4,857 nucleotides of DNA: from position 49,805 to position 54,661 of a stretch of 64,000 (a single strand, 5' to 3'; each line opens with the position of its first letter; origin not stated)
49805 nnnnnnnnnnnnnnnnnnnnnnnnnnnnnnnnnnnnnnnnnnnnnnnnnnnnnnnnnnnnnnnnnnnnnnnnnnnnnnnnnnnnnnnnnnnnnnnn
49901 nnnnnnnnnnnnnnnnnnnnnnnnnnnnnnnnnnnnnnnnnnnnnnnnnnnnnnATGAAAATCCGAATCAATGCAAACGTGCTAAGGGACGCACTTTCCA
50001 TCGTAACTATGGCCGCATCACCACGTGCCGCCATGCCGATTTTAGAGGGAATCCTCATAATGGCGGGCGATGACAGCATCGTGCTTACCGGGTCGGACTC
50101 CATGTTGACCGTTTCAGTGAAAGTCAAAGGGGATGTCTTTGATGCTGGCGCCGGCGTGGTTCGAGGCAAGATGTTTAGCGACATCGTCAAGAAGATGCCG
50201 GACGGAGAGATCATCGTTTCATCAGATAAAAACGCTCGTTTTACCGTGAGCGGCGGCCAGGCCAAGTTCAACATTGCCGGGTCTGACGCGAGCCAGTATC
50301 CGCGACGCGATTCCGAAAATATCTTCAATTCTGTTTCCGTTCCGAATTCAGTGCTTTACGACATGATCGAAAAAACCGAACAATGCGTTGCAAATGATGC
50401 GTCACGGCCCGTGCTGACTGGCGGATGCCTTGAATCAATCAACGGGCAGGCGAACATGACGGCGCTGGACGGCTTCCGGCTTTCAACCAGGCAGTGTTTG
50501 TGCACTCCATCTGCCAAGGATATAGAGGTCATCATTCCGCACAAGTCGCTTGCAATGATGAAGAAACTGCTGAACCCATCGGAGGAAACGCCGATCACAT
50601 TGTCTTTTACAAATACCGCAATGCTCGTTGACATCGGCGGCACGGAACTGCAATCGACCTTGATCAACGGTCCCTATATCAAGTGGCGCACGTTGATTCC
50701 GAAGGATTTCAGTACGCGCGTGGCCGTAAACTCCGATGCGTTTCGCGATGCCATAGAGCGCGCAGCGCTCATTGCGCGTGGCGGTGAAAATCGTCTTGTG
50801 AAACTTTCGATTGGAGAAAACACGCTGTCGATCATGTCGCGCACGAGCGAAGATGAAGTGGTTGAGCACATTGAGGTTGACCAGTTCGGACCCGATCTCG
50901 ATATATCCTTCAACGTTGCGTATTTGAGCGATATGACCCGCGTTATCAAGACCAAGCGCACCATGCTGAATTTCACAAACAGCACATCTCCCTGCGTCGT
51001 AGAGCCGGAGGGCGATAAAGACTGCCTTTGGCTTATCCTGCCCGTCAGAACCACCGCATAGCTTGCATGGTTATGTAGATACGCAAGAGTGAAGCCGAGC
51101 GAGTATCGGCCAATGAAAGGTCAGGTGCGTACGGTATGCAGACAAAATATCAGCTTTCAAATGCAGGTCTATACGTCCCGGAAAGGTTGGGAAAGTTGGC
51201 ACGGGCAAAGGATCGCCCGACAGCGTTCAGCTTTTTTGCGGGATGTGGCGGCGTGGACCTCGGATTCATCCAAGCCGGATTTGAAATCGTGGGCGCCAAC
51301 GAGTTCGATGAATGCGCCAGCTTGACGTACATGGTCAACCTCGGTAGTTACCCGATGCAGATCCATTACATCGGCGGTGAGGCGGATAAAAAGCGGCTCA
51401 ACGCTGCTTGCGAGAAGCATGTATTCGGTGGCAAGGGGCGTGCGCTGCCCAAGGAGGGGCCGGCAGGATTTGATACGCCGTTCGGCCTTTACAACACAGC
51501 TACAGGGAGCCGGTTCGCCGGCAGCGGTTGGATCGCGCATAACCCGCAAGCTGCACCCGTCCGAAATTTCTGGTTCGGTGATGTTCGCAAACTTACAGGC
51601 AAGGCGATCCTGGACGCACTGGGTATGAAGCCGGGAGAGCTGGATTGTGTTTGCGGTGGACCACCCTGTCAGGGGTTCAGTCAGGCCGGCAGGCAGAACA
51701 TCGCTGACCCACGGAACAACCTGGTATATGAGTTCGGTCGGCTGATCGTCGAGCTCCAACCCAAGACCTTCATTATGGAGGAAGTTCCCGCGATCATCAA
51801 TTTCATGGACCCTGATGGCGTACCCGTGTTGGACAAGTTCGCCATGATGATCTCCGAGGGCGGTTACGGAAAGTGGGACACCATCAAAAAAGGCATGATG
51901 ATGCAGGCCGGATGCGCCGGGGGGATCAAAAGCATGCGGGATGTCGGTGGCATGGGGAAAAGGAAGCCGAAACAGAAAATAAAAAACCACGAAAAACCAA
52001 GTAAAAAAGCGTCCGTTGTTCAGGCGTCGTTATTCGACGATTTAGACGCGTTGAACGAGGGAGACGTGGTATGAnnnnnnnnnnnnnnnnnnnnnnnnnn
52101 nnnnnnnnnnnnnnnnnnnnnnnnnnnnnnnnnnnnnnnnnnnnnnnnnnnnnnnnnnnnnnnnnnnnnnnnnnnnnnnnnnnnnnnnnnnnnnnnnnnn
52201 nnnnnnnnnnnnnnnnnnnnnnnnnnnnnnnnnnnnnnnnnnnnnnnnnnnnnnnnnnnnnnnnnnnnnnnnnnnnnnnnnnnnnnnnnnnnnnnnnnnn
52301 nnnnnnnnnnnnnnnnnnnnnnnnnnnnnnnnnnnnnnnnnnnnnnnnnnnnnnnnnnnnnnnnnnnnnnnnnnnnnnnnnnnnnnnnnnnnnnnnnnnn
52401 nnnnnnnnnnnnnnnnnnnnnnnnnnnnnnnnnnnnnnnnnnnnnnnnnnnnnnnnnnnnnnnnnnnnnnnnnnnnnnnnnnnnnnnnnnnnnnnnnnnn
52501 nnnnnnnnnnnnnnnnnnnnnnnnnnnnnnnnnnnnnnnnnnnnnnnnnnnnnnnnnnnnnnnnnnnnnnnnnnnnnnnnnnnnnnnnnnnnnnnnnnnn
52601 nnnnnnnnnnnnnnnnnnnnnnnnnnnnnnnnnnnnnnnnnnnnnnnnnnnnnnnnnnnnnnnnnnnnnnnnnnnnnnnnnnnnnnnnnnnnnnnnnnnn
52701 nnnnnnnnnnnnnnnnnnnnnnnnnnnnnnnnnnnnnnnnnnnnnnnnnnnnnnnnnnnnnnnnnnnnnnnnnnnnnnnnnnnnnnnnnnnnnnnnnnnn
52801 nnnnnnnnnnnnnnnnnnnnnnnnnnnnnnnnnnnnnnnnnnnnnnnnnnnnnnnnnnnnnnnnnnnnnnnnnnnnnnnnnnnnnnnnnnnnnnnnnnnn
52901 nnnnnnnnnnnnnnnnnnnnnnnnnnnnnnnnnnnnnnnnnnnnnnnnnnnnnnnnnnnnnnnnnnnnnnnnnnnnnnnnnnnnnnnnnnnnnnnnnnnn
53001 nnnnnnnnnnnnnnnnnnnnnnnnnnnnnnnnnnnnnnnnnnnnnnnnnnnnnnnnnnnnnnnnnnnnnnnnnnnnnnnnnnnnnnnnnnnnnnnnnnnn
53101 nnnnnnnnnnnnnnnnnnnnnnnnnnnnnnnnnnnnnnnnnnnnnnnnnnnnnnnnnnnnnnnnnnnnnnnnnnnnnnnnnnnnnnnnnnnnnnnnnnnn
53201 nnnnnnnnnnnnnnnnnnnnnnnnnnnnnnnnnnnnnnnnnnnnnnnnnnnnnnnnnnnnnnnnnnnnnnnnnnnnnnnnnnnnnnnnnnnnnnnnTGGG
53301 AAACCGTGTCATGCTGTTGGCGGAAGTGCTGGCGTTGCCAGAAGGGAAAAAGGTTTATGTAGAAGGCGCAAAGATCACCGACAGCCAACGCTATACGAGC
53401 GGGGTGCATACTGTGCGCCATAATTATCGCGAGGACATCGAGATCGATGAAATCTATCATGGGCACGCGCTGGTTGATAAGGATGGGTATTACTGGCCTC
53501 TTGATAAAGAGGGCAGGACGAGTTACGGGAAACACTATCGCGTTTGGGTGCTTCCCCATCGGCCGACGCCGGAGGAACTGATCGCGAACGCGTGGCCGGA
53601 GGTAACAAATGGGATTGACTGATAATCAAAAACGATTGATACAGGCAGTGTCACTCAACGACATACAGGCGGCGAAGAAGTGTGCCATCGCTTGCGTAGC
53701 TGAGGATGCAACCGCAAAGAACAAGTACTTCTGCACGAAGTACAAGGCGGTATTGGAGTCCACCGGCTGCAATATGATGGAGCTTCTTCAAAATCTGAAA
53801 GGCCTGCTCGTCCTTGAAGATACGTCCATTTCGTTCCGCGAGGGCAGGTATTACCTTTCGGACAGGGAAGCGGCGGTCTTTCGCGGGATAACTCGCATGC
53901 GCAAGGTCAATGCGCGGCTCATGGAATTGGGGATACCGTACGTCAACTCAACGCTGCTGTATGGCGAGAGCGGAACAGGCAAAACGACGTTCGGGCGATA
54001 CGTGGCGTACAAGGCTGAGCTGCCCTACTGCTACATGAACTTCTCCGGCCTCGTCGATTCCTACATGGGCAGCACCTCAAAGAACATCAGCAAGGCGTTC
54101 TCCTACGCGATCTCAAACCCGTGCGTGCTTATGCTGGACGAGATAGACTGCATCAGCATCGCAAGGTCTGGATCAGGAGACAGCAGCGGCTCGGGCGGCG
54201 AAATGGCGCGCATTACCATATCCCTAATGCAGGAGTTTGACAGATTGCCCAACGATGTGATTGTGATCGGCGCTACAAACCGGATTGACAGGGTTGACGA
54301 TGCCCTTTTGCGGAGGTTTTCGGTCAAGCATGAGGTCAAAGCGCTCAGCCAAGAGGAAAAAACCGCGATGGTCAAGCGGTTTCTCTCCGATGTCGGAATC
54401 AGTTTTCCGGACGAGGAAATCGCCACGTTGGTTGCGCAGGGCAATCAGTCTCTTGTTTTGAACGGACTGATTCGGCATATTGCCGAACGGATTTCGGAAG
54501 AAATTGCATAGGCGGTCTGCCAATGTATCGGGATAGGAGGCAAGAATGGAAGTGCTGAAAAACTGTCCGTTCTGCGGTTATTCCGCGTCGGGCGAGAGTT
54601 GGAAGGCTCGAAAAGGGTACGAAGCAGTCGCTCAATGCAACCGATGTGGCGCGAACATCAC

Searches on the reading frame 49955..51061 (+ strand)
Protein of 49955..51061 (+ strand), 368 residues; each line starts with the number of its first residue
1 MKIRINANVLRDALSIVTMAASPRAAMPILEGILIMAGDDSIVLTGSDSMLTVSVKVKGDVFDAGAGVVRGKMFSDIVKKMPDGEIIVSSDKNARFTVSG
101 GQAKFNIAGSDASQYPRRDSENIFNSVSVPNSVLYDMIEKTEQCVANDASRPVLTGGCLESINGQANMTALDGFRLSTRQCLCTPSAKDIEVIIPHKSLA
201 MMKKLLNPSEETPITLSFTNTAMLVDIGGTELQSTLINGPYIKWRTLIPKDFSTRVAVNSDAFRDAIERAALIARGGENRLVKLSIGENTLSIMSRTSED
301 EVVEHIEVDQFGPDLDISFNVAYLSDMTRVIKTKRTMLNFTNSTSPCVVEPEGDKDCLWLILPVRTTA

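Call 19: search_protein_families(library=pfam, max_evalue=0.001, proteins=[window:49955-51061:+])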
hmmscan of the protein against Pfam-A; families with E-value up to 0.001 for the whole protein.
window:49955-51061:+ (368 aa): 3 families
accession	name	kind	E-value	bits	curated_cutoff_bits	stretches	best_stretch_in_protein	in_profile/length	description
PF02768.20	DNA_pol3_beta_3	-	4.6e-29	101.1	27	1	245-365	1-121/121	DNA polymerase III beta subunit, C-terminal domain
PF00712.24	DNA_pol3_beta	-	4.5e-25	88.6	24.4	1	1-117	1-118/120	DNA polymerase III beta subunit, N-terminal domain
PF02767.21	DNA_pol3_beta_2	-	3.3e-22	79.4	27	1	129-241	2-114/116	DNA polymerase III beta subunit, central domain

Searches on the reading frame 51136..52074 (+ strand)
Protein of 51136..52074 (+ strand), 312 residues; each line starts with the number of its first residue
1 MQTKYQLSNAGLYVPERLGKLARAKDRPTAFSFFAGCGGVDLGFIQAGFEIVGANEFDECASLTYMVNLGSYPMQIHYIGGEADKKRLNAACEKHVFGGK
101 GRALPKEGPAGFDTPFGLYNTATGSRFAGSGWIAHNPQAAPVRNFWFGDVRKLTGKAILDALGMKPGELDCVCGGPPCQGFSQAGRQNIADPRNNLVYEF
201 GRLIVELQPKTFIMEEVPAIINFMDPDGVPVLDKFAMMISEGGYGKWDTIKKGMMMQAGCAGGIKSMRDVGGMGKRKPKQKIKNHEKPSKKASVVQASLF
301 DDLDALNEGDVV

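Call 49: search_protein_families(library=pfam, max_evalue=0.001, proteins=[window:51136-52074:+])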
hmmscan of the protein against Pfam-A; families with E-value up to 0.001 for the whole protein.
window:51136-52074:+ (312 aa): 1 family
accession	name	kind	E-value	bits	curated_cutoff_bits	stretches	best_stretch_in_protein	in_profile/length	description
PF00145.23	DNA_methylase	-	2.1e-28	100.1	22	2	145-245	45-136/324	C-5 cytosine-specific DNA methylase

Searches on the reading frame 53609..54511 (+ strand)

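Call 49: search_protein_families(library=pfam, max_evalue=0.001, proteins=[window:53609-54511:+])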
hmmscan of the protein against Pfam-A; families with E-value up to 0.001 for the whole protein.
window:53609-54511:+ (300 aa): 3 families
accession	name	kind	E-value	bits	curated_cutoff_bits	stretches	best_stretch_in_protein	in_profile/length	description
PF00004.35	AAA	-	1.1e-28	100.7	21.2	1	116-243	2-129/131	ATPase family associated with various cellular activities (AAA)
PF07728.20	AAA_5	-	4.4e-05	23.9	22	0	115-180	2-76/139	AAA domain (dynein-related subfamily)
PF06745.19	ATPase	-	0.00021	21.2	26.6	0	105-134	12-41/231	KaiC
